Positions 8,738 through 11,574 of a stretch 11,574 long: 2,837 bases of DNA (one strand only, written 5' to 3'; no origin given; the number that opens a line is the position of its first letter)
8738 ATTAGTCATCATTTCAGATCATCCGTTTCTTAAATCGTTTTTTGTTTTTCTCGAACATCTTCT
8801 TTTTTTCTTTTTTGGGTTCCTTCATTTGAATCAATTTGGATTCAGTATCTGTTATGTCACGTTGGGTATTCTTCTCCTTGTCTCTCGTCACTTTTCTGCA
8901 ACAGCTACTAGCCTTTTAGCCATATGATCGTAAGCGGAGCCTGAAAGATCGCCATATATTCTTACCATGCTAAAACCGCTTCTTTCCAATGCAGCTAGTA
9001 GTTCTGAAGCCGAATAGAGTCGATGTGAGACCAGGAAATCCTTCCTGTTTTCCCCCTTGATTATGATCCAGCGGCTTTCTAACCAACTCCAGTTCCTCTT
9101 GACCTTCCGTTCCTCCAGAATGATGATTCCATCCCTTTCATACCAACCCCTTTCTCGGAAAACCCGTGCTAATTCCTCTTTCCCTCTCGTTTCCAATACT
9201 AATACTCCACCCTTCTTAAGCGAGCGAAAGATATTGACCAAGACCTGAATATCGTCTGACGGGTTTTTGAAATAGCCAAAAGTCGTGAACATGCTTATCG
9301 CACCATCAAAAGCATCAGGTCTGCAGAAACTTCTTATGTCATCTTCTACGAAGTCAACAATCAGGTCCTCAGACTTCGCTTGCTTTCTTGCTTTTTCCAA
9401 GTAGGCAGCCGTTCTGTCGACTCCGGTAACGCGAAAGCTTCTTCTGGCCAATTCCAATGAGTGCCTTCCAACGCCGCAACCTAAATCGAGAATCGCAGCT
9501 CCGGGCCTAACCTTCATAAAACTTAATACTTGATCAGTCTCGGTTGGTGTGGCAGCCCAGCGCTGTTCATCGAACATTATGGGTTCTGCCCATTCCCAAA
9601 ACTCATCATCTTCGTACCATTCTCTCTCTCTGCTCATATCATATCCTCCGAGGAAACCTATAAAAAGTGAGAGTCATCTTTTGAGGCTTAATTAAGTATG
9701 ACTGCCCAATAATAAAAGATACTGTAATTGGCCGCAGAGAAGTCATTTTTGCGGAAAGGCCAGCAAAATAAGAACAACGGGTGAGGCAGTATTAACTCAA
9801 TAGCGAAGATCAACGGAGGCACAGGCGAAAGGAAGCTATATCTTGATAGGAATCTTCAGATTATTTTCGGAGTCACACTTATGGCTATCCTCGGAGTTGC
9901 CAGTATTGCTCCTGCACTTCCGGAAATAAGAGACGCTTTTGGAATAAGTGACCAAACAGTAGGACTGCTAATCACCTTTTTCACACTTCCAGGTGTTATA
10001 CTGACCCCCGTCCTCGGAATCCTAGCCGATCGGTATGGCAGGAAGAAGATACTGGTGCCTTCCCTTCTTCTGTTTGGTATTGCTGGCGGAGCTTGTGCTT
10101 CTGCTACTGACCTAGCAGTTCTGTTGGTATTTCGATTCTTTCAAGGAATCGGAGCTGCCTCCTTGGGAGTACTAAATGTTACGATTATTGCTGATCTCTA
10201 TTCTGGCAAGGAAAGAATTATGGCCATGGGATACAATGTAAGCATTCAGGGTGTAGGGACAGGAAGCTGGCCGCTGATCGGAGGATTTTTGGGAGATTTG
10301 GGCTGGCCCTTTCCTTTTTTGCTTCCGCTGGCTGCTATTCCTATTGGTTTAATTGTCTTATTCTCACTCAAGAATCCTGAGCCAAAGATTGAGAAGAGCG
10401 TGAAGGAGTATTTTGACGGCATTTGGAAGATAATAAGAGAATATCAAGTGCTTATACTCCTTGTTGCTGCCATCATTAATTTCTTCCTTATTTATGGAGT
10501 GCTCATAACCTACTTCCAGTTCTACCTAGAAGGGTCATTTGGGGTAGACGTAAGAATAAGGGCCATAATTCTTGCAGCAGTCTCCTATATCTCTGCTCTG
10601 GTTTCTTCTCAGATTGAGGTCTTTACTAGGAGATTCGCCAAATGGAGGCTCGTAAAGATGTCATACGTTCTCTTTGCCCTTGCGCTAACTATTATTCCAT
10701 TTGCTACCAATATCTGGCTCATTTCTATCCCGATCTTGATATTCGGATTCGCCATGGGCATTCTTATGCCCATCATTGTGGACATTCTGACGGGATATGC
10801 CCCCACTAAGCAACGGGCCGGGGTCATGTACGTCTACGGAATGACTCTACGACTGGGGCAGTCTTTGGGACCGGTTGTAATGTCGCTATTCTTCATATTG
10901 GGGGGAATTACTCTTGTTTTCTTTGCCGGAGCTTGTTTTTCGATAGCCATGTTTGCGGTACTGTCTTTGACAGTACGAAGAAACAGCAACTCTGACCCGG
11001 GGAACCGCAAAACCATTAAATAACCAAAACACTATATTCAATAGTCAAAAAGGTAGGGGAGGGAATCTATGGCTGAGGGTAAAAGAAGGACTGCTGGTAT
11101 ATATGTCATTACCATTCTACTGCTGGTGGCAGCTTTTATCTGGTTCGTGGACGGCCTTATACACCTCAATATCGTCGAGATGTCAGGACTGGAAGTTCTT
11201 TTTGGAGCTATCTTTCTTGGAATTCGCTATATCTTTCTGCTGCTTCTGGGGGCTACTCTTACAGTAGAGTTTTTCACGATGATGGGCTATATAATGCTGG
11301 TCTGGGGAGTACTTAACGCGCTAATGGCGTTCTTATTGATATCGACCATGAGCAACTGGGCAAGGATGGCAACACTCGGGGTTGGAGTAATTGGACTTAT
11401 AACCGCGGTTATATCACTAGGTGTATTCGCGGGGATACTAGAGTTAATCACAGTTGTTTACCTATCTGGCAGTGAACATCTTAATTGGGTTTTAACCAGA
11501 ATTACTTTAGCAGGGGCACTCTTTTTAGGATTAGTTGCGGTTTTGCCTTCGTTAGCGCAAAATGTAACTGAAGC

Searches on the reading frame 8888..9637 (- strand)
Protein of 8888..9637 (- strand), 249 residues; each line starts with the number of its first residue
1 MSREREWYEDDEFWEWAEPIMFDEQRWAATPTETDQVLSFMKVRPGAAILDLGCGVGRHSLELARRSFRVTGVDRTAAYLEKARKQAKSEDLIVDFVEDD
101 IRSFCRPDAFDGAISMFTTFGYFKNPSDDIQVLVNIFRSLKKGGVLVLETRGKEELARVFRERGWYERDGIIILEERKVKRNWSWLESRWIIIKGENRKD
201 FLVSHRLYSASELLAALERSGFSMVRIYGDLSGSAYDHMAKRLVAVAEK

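Call 4: search_protein_families(library=pfam, proteins=[window:8888-9637:-], max_evalue=0.01)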
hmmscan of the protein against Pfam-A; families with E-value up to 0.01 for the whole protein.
window:8888-9637:- (249 aa): 12 families
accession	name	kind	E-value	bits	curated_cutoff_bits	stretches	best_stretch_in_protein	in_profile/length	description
PF13649.12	Methyltransf_25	-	5.1e-19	69.2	27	1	49-144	1-97/97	Methyltransferase domain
PF13847.12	Methyltransf_31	-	3.7e-15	56.3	27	1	45-157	3-119/145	Methyltransferase domain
PF08241.18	Methyltransf_11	-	5.1e-15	56.3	21.2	1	50-148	1-95/95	Methyltransferase domain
PF13489.12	Methyltransf_23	-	4e-13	49.9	27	1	44-225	21-162/164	Methyltransferase domain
PF01209.24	Ubie_methyltran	-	5.5e-10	39.4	20.1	1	36-150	38-154/233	ubiE/COQ5 methyltransferase family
PF08242.18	Methyltransf_12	-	2.8e-09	38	30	1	50-146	1-98/98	Methyltransferase domain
PF03848.20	TehB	-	1e-07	32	20.4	1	24-144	10-128/193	Tellurite resistance protein TehB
PF05175.20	MTS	-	2.4e-06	27.7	23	1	37-114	23-103/170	Methyltransferase small domain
PF08003.17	Methyltransf_9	-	3.7e-06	26.6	23.8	1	36-152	106-221/315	Protein of unknown function (DUF1698)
PF01135.25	PCMT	-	6.8e-05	23.2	20.3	1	19-92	47-123/210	Protein-L-isoaspartate(D-aspartate) O-methyltransferase (PCMT)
PF02353.26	CMAS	-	0.00013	21.9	27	1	32-153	49-169/273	Mycolic acid cyclopropane synthetase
PF05401.17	NodS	-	0.004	17.4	24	1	44-148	42-144/201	Nodulation protein S (NodS)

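Call 5: search_protein_families(library=ncbifam, proteins=[window:8888-9637:-], max_evalue=0.01)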
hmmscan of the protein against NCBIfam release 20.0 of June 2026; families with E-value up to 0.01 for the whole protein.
window:8888-9637:- (249 aa): 52 families (the best 25 are shown)
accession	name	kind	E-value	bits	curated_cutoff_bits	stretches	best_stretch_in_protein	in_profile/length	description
NF051855.1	GlySarMtaseBact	equivalog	1.3e-14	54.5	350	1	30-157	38-167/259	glycine/sarcosine N-methyltransferase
NF045667.1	MTase_DVU1556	equivalog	6.5e-14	51.9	155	1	34-225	11-163/213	DVU_1556 family methyltransferase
NF043040.1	corrin_prot_MT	hypoth_equivalog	1.2e-13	51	180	1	43-156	38-157/216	corrinoid protein-associated methyltransferase CpaM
NF041820.1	daptide_MTase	equivalog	4.4e-12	46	175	1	28-225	20-225/243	daptide-type RiPP biosynthesis methyltransferase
NF008992.0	PRK12335.1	equivalog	6.8e-12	45.1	303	1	27-144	105-219/289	SAM-dependent methyltransferase TehB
NF001244.0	PRK00216.1-5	equivalog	2.1e-11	43.6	216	1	38-169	41-174/236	bifunctional demethylmenaquinone methyltransferase/2-methoxy-6-polyprenyl-1,4-benzoquinol methylase UbiE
TIGR01983.1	UbiG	equivalog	2.4e-11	43.4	102.95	1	46-154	50-157/228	bifunctional 2-polyprenyl-6-hydroxyphenol methylase/3-demethylubiquinol 3-O-methyltransferase UbiG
TIGR01934.1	MenG_MenH_UbiE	subfamily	3.5e-11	42.8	158.35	1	37-154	31-148/223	ubiquinone/menaquinone biosynthesis methyltransferase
NF047649.1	MTase_UXPK_star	exception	1e-10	41.1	460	1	38-148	70-181/283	methyltransferase/UXPK-star double selenoprotein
TIGR02021.1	BchM-ChlM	equivalog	1.5e-10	40.9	158.9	1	37-136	44-142/218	magnesium protoporphyrin IX methyltransferase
TIGR04345.1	ovoA_Cterm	equivalog_domain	1.5e-09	37.7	170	1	37-89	33-85/242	putative 4-mercaptohistidine N1-methyltransferase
TIGR00740.1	TIGR00740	equivalog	2.5e-09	37.2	193.3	1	43-155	51-166/239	carboxy-S-adenosyl-L-methionine synthase CmoA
NF008405.0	PRK11207.1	equivalog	5.2e-09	35.9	218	1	25-92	11-77/198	tellurite resistance methyltransferase TehB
TIGR04290.1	meth_Rta_06860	hypoth_equivalog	2.7e-08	33.6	300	1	46-102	50-107/226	TIGR04290 family methyltransferase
TIGR02072.1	BioC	equivalog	3.2e-08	33.7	184.95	1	45-157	34-141/244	malonyl-ACP O-methyltransferase BioC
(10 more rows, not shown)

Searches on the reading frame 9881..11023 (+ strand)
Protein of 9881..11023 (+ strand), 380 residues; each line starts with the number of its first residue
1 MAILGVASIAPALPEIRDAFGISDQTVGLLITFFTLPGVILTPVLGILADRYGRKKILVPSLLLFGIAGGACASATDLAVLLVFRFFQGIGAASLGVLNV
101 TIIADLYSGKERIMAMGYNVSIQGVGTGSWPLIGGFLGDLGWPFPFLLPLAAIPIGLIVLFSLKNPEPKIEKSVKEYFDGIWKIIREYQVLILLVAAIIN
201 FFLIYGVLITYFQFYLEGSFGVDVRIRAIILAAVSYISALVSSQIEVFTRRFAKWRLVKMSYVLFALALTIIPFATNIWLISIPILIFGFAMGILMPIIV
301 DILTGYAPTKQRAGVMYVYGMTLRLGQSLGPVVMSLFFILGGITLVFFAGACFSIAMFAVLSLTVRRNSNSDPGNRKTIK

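Call 4: search_protein_families(library=pfam, proteins=[window:9881-11023:+], max_evalue=0.01)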
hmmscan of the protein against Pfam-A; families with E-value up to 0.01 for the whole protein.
window:9881-11023:+ (380 aa): 3 families
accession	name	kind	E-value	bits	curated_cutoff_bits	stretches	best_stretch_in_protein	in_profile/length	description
PF07690.21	MFS_1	-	4.5e-55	187.4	33.4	2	2-263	8-276/347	Major Facilitator Superfamily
PF00083.30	Sugar_tr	-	0.00026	20.4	22.3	1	26-122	47-147/452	Sugar (and other) transporter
PF05977.19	MFS_3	-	0.0013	17.7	27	1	23-293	43-321/524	Transmembrane secretion effector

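Call 5: search_protein_families(library=ncbifam, proteins=[window:9881-11023:+], max_evalue=0.01)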
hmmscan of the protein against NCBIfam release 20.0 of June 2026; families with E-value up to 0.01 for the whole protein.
window:9881-11023:+ (380 aa): 70 families (the best 25 are shown)
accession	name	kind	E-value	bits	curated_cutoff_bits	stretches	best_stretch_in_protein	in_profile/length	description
NF053757.1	BclibactTpBcbE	equivalog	1.2e-34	119.9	600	1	3-365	15-389/394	bacillibactin exporter BcbE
TIGR00711.1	efflux_EmrB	subfamily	4.3e-23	81.8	230.2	2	1-163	13-173/485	DHA2 family efflux MFS transporter permease subunit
NF012174.0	tet_MFS_A_B_C_D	equivalog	8.9e-23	80.7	475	1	4-340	16-358/382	Tet(A)/Tet(B)/Tet(C) family tetracycline efflux MFS transporter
TIGR00895.1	2A0115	subfamily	2.2e-20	73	418.55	1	7-168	34-195/398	aromatic acid/H+ symport family MFS transporter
TIGR00880.1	2_A_01_02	superfamily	6.9e-20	71.6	131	1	28-160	1-134/141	multidrug resistance protein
NF053813.1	MFS_TcaB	equivalog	1.6e-19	70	475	1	7-218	23-232/396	putative multidrug effflux MFS transporter TcaB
NF045488.1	tet_MFS_62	exception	6.1e-17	61.8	775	1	4-361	16-382/385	tetracycline efflux MFS transporter Tet(62)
TIGR00893.1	2A0114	subfamily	2.6e-16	59.6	395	1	8-242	12-267/399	D-galactonate transporter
TIGR00710.1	efflux_Bcr_CflA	subfamily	3.5e-16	59.6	200.9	1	9-308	24-331/385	Bcr/CflA family efflux MFS transporter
NF012207.0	tet_MFS_H_J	exception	9.2e-16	57.8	700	1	4-163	17-176/392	Tet(H)/Tet(J) family tetracycline efflux MFS transporter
NF008314.0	PRK11102.1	equivalog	1.2e-15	57.7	303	1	6-292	26-308/396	Bcr/CflA family multidrug efflux MFS transporter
NF012194.0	tet_MFS_J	exception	2e-15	56.6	870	1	4-163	17-176/398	tetracycline efflux MFS transporter Tet(J)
NF007782.0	PRK10473.1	subfamily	3.2e-15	56.1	417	1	12-315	25-329/394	MdtL family multidrug efflux MFS transporter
NF012193.0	tet_MFS_A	exception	3.2e-15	56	840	1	4-337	18-357/394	tetracycline efflux MFS transporter Tet(A)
NF012191.0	tet_MFS_C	exception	3.7e-15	55.8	850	1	5-334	20-355/396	tetracycline efflux MFS transporter Tet(C)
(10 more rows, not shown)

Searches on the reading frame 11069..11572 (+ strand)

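Call 120: search_protein_families(library=pfam, proteins=[window:11069-11572:+], max_evalue=0.001)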
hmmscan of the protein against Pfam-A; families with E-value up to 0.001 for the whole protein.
window:11069-11572:+ (168 aa): 1 family
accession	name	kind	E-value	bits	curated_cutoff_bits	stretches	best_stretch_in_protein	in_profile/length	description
PF00344.25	SecY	-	0.00052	19.9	32.2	1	135-165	255-285/306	SecY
